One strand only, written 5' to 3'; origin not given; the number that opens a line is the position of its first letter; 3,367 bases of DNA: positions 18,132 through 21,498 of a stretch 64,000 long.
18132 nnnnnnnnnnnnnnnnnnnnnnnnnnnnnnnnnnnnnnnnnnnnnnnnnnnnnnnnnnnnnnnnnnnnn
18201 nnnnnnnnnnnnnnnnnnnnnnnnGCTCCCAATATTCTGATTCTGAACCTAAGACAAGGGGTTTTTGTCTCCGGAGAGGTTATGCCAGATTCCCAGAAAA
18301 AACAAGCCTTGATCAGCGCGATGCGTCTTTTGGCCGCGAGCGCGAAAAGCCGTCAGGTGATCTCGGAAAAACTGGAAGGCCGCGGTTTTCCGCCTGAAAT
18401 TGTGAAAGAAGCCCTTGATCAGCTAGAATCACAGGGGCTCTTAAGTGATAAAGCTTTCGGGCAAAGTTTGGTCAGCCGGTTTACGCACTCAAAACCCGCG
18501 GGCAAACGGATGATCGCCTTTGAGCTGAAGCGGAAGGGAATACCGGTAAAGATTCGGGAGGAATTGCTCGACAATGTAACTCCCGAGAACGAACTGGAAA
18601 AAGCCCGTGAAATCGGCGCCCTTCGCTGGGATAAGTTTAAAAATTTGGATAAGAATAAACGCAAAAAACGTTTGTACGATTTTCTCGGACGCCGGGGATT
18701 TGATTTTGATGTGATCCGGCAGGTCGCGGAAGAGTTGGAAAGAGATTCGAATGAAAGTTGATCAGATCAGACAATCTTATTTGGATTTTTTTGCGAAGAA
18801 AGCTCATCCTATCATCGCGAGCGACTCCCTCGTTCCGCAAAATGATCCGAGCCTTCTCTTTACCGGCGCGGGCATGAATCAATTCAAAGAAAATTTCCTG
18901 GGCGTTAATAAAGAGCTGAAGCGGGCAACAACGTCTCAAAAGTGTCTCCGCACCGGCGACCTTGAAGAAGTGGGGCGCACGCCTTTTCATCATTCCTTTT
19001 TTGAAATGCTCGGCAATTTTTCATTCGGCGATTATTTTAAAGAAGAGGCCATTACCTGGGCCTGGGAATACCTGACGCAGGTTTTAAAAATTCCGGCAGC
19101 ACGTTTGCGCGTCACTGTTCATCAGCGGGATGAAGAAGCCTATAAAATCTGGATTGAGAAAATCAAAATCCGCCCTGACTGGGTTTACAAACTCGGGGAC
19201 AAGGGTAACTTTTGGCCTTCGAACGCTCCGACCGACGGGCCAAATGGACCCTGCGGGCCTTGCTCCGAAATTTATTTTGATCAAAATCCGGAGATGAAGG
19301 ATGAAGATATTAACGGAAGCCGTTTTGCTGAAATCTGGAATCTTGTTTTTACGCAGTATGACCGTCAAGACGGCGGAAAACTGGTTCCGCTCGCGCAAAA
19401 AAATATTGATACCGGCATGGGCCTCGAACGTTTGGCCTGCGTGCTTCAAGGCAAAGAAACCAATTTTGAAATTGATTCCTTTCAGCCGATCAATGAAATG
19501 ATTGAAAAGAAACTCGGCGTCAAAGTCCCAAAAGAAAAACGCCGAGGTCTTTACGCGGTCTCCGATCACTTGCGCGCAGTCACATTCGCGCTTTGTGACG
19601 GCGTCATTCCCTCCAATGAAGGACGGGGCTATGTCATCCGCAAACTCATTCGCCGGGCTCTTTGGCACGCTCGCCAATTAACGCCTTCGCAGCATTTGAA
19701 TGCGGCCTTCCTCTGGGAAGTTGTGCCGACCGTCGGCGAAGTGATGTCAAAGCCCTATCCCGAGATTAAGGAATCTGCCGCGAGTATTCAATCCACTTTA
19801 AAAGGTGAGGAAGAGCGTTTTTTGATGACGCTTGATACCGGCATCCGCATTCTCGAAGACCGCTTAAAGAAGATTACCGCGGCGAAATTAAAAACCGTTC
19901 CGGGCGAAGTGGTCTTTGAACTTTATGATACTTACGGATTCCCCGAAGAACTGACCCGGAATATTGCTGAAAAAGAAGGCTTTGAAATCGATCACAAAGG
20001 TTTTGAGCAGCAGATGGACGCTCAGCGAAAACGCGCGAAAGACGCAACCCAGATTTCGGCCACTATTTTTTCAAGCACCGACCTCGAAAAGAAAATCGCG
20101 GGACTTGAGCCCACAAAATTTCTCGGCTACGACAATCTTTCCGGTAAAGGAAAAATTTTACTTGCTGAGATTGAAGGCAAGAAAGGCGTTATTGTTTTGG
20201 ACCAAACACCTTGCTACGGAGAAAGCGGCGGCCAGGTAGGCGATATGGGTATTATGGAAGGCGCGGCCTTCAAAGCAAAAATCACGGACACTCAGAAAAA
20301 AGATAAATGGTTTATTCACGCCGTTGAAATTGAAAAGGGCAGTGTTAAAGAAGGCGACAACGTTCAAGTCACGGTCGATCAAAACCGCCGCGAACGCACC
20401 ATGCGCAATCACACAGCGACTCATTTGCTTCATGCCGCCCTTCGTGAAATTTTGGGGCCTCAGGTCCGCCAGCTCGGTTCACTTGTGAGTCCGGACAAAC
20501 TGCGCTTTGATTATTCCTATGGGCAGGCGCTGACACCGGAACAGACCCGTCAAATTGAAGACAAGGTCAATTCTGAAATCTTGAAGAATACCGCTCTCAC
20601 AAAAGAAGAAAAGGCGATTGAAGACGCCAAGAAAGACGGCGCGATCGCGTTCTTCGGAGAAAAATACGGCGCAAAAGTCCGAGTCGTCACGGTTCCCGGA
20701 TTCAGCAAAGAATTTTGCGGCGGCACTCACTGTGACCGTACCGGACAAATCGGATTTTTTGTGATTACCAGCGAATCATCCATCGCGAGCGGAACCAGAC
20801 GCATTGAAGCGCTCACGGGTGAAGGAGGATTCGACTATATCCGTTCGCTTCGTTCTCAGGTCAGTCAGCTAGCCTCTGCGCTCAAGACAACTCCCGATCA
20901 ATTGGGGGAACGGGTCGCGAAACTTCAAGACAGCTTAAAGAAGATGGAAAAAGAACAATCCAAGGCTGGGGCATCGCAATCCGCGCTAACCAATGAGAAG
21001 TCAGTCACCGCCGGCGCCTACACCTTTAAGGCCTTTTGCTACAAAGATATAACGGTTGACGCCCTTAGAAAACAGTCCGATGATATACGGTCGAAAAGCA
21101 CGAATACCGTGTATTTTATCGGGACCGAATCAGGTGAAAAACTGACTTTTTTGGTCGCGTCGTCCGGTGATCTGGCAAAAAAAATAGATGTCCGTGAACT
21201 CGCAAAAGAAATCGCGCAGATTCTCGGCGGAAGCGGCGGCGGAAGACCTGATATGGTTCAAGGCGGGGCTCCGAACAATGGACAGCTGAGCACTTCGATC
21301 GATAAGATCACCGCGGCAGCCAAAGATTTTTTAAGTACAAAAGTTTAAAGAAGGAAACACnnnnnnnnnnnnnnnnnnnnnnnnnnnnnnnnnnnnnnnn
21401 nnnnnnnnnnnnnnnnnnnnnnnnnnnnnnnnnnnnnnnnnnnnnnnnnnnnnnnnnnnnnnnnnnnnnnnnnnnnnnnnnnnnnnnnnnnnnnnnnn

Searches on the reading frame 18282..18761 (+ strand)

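Call 74: search_protein_families(library=pfam, max_evalue=1e-8, proteins=[window:18282-18761:+])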
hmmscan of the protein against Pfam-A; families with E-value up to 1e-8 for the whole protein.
window:18282-18761:+ (159 aa): 3 families
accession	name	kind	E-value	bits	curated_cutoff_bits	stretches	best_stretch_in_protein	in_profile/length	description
PF21981.2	RecX_HTH3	-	7.9e-15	55.2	26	1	102-148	1-47/48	RecX, third three-helix domain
PF21982.2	RecX_HTH1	-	1.6e-12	47.6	26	1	10-48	2-40/40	RecX, first three-helix domain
PF02631.22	RecX_HTH2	-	2.6e-10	40.8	26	0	55-95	1-41/42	RecX, second three-helix domain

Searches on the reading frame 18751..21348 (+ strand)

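Call 74: search_protein_families(library=pfam, max_evalue=1e-8, proteins=[window:18751-21348:+])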
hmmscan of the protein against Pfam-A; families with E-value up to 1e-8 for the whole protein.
window:18751-21348:+ (865 aa): 3 families
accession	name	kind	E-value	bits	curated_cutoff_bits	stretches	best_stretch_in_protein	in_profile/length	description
PF01411.24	tRNA-synt_2c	-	5.5e-180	600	30.3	1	5-546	1-552/552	tRNA synthetases class II (A)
PF07973.19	tRNA_SAD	-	5.4e-17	61.9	24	1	643-686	1-44/44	Threonyl and Alanyl tRNA synthetase second additional domain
PF02272.25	DHHA1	-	9e-14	52.2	25.9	1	764-861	10-100/102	DHHA1 domain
